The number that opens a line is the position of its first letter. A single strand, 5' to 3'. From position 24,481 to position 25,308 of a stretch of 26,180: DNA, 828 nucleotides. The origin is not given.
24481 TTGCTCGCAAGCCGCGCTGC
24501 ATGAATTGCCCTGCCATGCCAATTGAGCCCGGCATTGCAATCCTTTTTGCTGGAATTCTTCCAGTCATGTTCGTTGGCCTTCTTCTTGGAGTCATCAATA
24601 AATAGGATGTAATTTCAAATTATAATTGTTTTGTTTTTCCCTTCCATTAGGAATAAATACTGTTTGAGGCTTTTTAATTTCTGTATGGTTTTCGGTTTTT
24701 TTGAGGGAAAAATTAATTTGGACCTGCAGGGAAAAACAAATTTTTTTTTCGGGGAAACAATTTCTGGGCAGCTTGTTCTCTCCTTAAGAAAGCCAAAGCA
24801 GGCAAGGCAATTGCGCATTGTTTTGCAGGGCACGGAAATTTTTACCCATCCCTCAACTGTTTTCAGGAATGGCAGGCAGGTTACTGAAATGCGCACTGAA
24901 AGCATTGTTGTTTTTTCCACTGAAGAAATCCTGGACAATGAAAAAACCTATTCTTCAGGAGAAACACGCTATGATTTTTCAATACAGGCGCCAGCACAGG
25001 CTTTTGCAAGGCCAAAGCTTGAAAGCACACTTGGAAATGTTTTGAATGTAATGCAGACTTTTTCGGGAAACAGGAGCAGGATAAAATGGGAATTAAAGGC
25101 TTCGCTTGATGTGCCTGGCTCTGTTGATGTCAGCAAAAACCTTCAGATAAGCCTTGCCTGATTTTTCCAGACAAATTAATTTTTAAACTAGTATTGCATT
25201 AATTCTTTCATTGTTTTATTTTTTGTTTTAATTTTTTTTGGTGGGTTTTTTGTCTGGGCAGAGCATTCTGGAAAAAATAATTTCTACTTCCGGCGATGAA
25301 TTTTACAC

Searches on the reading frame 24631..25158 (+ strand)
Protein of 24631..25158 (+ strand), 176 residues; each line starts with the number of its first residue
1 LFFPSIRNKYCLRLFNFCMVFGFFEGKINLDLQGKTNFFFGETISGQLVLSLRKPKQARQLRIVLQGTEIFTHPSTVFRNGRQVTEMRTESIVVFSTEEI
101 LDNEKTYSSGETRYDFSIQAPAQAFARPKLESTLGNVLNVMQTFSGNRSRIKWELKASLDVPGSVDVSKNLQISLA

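Call 68: search_protein_families(library=pfam, proteins=[window:24631-25158:+], max_evalue=0.001)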
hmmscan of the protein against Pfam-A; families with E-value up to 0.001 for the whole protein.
window:24631-25158:+ (176 aa): 2 families
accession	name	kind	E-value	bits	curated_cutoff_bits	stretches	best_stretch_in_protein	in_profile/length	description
PF00339.34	Arrestin_N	-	1.8e-08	35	24.9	1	28-170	3-136/148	Arrestin (or S-antigen), N-terminal domain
PF02752.27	Arrestin_C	-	0.00012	22.9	27.7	1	35-173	13-130/137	Arrestin (or S-antigen), C-terminal domain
